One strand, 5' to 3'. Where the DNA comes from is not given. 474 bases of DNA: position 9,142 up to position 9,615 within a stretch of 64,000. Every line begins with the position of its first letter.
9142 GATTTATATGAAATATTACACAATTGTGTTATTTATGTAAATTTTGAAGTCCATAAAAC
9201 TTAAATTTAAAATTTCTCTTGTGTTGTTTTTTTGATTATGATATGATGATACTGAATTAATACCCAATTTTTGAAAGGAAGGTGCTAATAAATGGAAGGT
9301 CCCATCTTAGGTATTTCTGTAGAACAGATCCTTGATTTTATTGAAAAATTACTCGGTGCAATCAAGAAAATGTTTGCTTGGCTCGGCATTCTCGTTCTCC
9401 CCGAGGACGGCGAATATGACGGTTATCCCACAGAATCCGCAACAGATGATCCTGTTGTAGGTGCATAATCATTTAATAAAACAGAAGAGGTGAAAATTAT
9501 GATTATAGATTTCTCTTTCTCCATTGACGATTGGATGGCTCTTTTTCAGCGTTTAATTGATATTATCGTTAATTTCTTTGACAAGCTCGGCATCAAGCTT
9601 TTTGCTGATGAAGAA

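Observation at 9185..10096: Array A: four unannotated tandem genes for leaderless, strongly acidic amphipathic mini-proteins (44-58 aa)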

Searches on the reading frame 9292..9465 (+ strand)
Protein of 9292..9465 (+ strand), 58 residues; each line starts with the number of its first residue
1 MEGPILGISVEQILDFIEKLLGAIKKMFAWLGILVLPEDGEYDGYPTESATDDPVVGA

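Call 3: search_protein_families(library=pfam, proteins=[window:9292-9465:+], max_evalue=10)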
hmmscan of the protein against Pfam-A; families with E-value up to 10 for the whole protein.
seq(58 aa): 0 families

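Call 4: search_protein_families(library=ncbifam, proteins=[window:9292-9465:+], max_evalue=10)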
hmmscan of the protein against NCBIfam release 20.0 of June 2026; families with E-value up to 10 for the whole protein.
seq(58 aa): 0 families

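Call 8: list_cluster_members(proteins=[window:9292-9465:+, window:9499-9645:+, window:9490-9645:+, window:9706-9855:+, window:9697-9855:+, window:9897-10028:+, window:9888-10028:+])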
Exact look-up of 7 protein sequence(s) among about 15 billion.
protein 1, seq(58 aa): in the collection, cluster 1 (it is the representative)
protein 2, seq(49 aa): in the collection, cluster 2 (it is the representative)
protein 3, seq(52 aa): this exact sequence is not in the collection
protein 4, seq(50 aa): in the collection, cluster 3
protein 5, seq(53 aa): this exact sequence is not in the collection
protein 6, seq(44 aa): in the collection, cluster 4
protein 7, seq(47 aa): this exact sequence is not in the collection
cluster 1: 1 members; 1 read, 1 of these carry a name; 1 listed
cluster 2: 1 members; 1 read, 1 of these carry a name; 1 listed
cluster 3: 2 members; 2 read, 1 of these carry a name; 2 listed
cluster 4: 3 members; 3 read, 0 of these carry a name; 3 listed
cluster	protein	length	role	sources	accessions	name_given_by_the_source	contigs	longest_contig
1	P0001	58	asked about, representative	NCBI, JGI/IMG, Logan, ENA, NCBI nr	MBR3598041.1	MAG: hypothetical protein IKL47_13830 [Clostridia bacterium] | hypothetical protein [Clostridia bacterium]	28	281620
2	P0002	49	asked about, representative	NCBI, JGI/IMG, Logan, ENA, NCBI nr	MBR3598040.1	MAG: hypothetical protein IKL47_13825 [Clostridia bacterium] | hypothetical protein [Clostridia bacterium]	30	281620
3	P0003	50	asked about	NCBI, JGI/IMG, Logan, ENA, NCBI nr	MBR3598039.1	MAG: hypothetical protein IKL47_13820 [Clostridia bacterium] | hypothetical protein [Clostridia bacterium]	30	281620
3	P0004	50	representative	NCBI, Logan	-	-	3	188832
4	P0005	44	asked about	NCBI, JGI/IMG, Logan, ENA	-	-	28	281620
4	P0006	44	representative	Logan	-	-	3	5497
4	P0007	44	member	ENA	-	-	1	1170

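Call 9: find_homologous_proteins(query=A1, max_evalue=1)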
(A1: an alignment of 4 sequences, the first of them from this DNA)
Query A1 (4 sequences) (58 aa, profile of the alignment): 93 proteins with E <= 1 among 147 candidates.
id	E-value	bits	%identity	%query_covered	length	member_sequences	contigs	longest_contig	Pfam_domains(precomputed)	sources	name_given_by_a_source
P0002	3.6e-22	96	-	-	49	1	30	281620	-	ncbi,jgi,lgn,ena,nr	ncbi:MAG: hypothetical protein IKL47_13825 [Clostridia bacterium]|nr:hypothetical protein [Clostridi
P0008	1.8e-20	91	25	48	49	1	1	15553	-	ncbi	-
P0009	4.9e-20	89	21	57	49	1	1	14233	-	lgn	-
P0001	1.9e-19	87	100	100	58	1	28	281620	-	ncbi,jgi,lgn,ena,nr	ncbi:MAG: hypothetical protein IKL47_13830 [Clostridia bacterium]|nr:hypothetical protein [Clostridi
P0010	4.1e-19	86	24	79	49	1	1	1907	-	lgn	-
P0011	2.4e-18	84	22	79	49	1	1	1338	-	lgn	-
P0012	7.8e-18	82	24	57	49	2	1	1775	-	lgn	-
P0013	1.2e-17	82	24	59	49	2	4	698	-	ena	-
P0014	4.8e-17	80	29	48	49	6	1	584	-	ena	-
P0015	5.2e-17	80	29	48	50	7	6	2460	-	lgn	-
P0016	9.0e-17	79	27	57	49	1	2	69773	-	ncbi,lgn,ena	-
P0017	9.8e-17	79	23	60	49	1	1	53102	-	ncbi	-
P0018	1.4e-16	78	26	60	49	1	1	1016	-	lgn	-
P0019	7.5e-16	76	24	59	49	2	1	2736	-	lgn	-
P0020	1.2e-15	75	-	-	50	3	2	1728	-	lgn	-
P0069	1.5e-7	49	-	-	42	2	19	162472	-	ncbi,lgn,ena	-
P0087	1.3e-5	43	58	78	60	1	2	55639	-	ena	-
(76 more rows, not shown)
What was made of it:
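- There are 93 related 90%-identity clusters, all 39-73 aa (call 9).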

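Call 11: find_encoding_contigs(protein=P0005, flank=10000, max_places=4)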
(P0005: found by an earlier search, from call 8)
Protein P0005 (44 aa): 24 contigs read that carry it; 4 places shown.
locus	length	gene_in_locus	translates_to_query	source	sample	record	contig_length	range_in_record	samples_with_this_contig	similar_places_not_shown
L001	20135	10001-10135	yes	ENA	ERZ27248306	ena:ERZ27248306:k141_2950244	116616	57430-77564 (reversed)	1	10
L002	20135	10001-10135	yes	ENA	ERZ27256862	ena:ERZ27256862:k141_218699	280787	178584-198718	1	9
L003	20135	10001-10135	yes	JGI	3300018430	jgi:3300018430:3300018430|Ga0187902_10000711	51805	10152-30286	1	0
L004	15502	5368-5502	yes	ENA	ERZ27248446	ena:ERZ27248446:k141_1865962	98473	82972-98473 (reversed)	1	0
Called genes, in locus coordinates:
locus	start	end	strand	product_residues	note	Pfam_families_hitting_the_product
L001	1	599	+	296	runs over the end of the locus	PF04055:Radical_SAM, PF16199:Radical_SAM_C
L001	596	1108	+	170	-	-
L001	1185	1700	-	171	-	-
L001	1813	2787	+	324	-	-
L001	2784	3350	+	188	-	PF14512:TM1586_NiRdase (faint), PF00881:Nitroreductase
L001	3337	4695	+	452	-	PF00149:Metallophos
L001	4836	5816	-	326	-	PF04392:ABC_sub_bind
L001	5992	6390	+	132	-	PF21827:New_glue (faint)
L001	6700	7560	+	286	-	PF00497:SBP_bac_3, PF10613:Lig_chan-Glu_bd (faint), PF12974:Phosphonate-bd, PF09084:NMT1 (weak)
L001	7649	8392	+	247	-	PF00528:BPD_transp_1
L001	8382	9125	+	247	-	PF00005:ABC_tran, PF02463:SMC_N, PF09818:ABC_ATPase (faint), PF13175:AAA_15 (faint), PF13555:AAA_29 (weak), PF13166:AAA_13 (faint), PF13304:AAA_21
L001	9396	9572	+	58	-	-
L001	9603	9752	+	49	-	-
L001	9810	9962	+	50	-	-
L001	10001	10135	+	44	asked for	-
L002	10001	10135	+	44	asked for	-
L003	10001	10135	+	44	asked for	-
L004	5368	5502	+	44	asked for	-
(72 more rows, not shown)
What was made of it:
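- Gene callers of several sources call the same ATG starts (calls 8, 11).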

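Call 13: find_encoding_contigs(protein=P0069, flank=8000, max_places=2)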
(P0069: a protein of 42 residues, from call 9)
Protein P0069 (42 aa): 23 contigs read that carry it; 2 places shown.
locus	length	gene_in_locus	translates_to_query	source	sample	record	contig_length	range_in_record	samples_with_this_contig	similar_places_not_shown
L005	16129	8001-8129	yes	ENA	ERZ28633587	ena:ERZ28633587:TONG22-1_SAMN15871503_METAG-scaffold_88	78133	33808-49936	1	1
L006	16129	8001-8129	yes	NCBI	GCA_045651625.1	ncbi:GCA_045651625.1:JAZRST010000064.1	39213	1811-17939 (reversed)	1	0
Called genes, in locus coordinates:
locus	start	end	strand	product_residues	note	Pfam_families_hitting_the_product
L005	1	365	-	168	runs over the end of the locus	-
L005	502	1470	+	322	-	-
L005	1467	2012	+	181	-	PF14512:TM1586_NiRdase (faint), PF00881:Nitroreductase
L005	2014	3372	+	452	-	PF00149:Metallophos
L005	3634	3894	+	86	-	-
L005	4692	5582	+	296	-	PF00497:SBP_bac_3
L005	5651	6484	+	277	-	PF00528:BPD_transp_1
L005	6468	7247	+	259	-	PF02463:SMC_N, PF00005:ABC_tran, PF13175:AAA_15 (faint), PF13304:AAA_21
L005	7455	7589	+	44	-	-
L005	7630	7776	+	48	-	-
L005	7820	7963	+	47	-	-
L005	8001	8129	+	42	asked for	-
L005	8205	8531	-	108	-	-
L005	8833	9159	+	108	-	PF13443:HTH_26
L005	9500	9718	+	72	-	-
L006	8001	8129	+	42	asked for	-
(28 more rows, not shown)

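Call 14: find_encoding_contigs(protein=P0087, flank=8000, max_places=2)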
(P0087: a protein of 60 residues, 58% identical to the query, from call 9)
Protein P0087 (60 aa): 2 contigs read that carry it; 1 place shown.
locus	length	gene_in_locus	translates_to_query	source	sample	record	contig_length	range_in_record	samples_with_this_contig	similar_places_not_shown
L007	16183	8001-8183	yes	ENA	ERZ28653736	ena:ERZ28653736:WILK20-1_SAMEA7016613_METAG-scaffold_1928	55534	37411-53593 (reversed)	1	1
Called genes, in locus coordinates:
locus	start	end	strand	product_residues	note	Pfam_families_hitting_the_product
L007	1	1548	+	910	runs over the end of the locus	PF22848:ASD1_dom, PF06964:Alpha-L-AF_C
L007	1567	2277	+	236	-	PF03372:Exo_endo_phos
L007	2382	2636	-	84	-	-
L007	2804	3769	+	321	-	PF08486:SpoIID (weak)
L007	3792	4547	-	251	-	-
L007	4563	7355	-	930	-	PF14498:Glyco_hyd_65N_2, PF22124:Glyco_hydro_95_cat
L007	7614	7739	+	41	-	-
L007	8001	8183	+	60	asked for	-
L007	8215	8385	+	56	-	-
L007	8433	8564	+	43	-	-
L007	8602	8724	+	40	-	-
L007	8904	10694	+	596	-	PF19583:ODP, PF01613:Flavin_Reduct, PF21349:RUBY_RBDX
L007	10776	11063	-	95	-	PF03992:ABM (weak), PF07876:Dabb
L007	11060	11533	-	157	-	PF09719:C_GCAxxG_C_C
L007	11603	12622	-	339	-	PF14057:GGGtGRT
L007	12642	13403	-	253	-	-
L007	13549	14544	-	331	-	PF00149:Metallophos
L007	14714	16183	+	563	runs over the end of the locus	-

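Call 17: find_related_loci(query=A2, collection=genome_contigs, flank=6000)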
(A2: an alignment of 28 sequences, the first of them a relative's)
Query A2 (44 aa) in genome_contigs; peptide patterns used: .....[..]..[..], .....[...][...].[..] (x = any residue, [..] = any of these).
216 stretches matched a pattern; 21 encode a relative of the query (tblastn E <= 1e-3); 21 distinct loci.
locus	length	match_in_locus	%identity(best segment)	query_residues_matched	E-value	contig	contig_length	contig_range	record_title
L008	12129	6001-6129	81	1-43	2e-18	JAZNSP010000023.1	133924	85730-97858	MAG: Acutalibacteraceae bacterium isolate T1900044809_TS20190275.MAGScoT_cleanbin_000006 SGB_2769_k141_2672273, whole ge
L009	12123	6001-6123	78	1-41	2e-15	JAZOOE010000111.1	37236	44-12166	MAG: Acutalibacteraceae bacterium isolate T1900045633_YK20190327.MAGScoT_cleanbin_000026 SGB_8068_k141_1978437, whole ge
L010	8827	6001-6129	74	1-43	3e-15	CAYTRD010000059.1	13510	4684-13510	MAG TPA_asm: uncultured Ruminococcus sp. isolate SRP315200_co2_276 genome assembly, contig: NODE_5561_length_13510_cov_2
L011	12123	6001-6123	73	1-41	6e-15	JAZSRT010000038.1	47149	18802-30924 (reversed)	MAG: Acutalibacteraceae bacterium isolate T1900044536_TS20190002.MAGScoT_cleanbin_000026 SGB_16_k141_1927012, whole geno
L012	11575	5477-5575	91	1-33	1e-14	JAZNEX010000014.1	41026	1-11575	MAG: Acutalibacteraceae bacterium isolate T1900044717_TS20190183.MAGScoT_cleanbin_000002 SGB_1887_k141_4453, whole genom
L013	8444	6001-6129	72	1-43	1e-14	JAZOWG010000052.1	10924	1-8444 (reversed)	MAG: Acutalibacteraceae bacterium isolate T1900045524_YK20190218.MAGScoT_cleanbin_000007 SGB_7660_k141_2369707, whole ge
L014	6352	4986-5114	74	1-43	1e-14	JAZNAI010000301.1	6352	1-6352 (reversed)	MAG: Acutalibacteraceae bacterium isolate T1900044747_TS20190213.MAGScoT_cleanbin_000069 SGB_2132_k141_2449897, whole ge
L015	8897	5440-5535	91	1-32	3e-14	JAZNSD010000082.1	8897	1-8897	MAG: Acutalibacteraceae bacterium isolate T1900044811_TS20190277.MAGScoT_cleanbin_000010 SGB_2785_k141_2631640, whole ge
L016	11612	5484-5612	77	1-41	4e-14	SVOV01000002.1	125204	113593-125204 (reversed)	MAG: Oscillospiraceae bacterium isolate SIG574 NODE_740_length_125204_cov_2.075194, whole genome shotgun sequence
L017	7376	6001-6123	78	1-39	5e-14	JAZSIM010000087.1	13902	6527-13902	MAG: Acutalibacteraceae bacterium isolate T1900044571_TS20190037.MAGScoT_cleanbin_000006 SGB_435_k141_1761113, whole gen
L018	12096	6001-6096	88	1-32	4e-13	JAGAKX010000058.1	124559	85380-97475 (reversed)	MAG: Clostridia bacterium isolate RGIG8536 Water_deer_Cecum-2__c561895, whole genome shotgun sequence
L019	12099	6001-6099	82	1-33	3e-13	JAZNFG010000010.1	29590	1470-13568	MAG: Acutalibacteraceae bacterium isolate T1900044715_TS20190181.MAGScoT_cleanbin_000007 SGB_1867_k141_97438, whole geno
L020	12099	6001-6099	82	1-33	1e-12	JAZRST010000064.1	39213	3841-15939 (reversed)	MAG: Acutalibacteraceae bacterium isolate T1900045345_YK20190035.MAGScoT_cleanbin_000030 SGB_6705_k141_501378, whole gen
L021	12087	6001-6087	97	1-29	1e-12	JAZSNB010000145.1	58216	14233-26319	MAG: Acutalibacteraceae bacterium isolate T1900044552_TS20190018.MAGScoT_cleanbin_000018 SGB_251_k141_2856610, whole gen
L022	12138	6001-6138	70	1-43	2e-12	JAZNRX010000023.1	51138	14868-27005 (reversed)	MAG: Acutalibacteraceae bacterium isolate T1900044812_TS20190278.MAGScoT_cleanbin_000022 SGB_2794_k141_27874, whole geno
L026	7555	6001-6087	90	1-29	7e-11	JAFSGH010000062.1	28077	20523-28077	MAG: Clostridia bacterium isolate RGIG3116 Goat_Rectum-6__c458436, whole genome shotgun sequence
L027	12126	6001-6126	57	1-42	7e-10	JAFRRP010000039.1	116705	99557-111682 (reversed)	MAG: Clostridia bacterium isolate RGIG2737 Goat_Omasum-4__c349303, whole genome shotgun sequence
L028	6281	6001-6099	70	1-33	1e-9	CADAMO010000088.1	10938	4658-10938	MAG: Ruminococcaceae bacterium isolate RUG13427 genome assembly, contig: RUG13427_asm_88, whole genome shotgun sequence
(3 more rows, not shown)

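Call 34: search_protein_representatives(alignment_id=A3)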
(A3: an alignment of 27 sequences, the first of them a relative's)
Query: 27 sequences, 45 profile positions. Proteins with E-value up to 0.001 (for the whole library): 18; up to 1e-10: 6; up to 1e-30: 1. The best 18 are listed.
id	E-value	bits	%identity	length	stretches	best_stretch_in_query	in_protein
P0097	2.7e-31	123.2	-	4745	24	11-40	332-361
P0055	5.3e-19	83.9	-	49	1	1-43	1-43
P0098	2.0e-15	72.4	-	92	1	1-30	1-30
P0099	6.7e-12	61.1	-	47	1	1-44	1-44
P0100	9.7e-12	60.6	-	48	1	2-42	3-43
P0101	2.6e-11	59.2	-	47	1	1-44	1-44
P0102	1.6e-09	53.5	-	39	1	2-33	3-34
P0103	3.6e-08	49.2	-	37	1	1-33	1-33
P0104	6.1e-08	48.4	-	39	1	4-41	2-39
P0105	8.7e-07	44.7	-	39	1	1-32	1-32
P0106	1.1e-06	44.5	-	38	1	1-37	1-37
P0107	1.4e-06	44.1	-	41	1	4-42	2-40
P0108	2.1e-06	43.5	-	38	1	1-38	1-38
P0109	6.0e-06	42.1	-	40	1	1-27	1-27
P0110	6.5e-06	42.0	-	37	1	4-35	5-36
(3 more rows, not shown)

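Call 38: search_protein_families(library=phrogs, proteins=[window:9292-9465:+], max_evalue=1)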
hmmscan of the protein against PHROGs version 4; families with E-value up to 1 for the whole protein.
seq(58 aa): 0 families

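Call 42: search_protein_families(library=padloc, proteins=[window:9292-9465:+], max_evalue=1)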
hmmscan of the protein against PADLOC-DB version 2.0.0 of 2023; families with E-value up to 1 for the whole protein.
seq(58 aa): 0 families

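Call 43: find_related_loci(query=A2, collection=viral_contigs, flank=6000)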
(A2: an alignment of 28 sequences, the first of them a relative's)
Query A2 (44 aa) in viral_contigs; peptide patterns used: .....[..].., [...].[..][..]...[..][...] (x = any residue, [..] = any of these).
245 stretches matched a pattern, but none encodes a relative of the query by tblastn (E <= 1e-3).
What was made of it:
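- Tried and rejected: No relative was found (call 43).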

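Call 45: find_encoding_contigs(protein=P0110, flank=6000, max_places=2)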
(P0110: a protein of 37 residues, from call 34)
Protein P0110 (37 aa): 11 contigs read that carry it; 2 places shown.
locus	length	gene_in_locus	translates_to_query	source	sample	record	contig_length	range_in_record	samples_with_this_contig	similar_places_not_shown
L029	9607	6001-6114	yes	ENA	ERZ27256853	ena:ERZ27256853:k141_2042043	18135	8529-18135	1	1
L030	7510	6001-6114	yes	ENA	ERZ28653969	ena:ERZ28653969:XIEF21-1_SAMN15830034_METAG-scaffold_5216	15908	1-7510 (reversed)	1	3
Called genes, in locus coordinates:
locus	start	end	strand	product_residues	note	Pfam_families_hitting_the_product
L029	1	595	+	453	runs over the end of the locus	PF00149:Metallophos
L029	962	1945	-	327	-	PF04392:ABC_sub_bind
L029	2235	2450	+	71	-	-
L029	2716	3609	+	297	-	PF00497:SBP_bac_3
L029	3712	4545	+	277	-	PF00528:BPD_transp_1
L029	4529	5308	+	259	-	PF02463:SMC_N, PF00005:ABC_tran, PF13175:AAA_15 (faint), PF13304:AAA_21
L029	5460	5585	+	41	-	-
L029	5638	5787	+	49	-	-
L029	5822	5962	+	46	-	-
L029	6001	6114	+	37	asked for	-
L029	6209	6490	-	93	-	-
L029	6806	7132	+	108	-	PF01381:HTH_3 (weak), PF13443:HTH_26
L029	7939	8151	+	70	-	-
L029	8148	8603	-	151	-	PF04074:DUF386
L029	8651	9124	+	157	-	PF06908:YpsA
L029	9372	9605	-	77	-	?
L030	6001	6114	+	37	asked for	-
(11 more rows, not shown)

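Call 46: find_encoding_contigs(protein=P0105, flank=6000, max_places=2)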
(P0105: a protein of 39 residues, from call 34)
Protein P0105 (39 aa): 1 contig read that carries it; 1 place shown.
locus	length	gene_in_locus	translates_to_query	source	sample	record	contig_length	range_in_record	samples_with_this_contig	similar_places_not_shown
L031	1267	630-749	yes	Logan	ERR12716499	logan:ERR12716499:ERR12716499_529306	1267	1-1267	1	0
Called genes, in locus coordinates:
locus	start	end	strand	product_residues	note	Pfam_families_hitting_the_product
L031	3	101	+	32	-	?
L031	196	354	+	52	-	-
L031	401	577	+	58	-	-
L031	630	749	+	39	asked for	-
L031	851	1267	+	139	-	?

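Call 47: find_encoding_contigs(protein=P0109, flank=6000, max_places=2)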
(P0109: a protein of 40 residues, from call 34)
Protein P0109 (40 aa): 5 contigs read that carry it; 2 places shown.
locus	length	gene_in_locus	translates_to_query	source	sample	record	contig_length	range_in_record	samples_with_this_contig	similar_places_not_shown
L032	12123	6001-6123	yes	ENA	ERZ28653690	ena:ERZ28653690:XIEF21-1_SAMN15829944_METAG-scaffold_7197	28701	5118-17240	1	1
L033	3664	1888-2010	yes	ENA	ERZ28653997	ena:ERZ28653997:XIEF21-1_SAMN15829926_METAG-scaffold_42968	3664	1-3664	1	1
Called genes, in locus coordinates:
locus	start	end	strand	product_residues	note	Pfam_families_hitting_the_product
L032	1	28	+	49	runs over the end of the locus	-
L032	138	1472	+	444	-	-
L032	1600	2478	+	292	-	PF00753:Lactamase_B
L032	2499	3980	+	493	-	PF00295:Glyco_hydro_28 (weak), PF13229:Beta_helix (faint)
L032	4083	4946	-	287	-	PF02811:PHP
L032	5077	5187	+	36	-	-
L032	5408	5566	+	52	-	-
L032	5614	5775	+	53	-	-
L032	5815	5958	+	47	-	-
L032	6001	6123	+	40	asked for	-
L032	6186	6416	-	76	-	-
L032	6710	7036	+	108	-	PF12844:HTH_19 (weak), PF13443:HTH_26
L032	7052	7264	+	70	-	-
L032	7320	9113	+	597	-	PF00753:Lactamase_B (weak), PF19583:ODP, PF12724:Flavodoxin_5 (weak), PF01613:Flavin_Reduct, PF21349:RUBY_RBDX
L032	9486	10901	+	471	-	PF00682:HMGL-like, PF08502:LeuA_dimer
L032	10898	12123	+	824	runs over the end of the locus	PF01261:AP_endonuc_2, PF00501:AMP-binding, PF13193:AMP-binding_C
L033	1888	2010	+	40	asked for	-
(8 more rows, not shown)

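Call 48: find_encoding_contigs(protein=P0102, flank=6000, max_places=2)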
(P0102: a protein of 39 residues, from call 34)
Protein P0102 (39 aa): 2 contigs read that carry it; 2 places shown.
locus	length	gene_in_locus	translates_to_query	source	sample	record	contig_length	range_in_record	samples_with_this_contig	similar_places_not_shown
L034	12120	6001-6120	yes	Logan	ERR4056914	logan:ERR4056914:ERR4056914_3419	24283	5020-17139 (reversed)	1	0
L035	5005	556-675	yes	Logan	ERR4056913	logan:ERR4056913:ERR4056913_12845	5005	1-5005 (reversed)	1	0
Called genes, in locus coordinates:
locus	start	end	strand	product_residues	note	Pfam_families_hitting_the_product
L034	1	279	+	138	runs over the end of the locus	PF12953:DUF3842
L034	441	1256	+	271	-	PF02463:SMC_N, PF00005:ABC_tran, PF13304:AAA_21 (faint)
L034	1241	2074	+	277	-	PF02463:SMC_N (faint), PF00005:ABC_tran, PF13304:AAA_21 (weak)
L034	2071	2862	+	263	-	PF02361:CbiQ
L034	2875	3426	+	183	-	PF12822:ECF_trnsprt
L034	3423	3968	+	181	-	PF00485:PRK (weak)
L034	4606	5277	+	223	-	PF03006:HlyIII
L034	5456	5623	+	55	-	-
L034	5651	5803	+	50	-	-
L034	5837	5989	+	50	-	-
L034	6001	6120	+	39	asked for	-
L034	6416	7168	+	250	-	PF09335:VTT_dom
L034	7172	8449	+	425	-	PF10509:GalKase_gal_bdg, PF00288:GHMP_kinases_N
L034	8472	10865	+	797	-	PF00488:MutS_V, PF20297:MSSS, PF01713:Smr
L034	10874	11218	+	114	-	-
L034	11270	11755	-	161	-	PF00383:dCMP_cyt_deam_1, PF14437:MafB19-deam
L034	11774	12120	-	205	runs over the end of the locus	PF01066:CDP-OH_P_transf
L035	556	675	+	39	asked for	-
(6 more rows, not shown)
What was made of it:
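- It is also complete in more distant contigs L007, L029, L032 and L034 (calls 14, 45, 47, 48).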
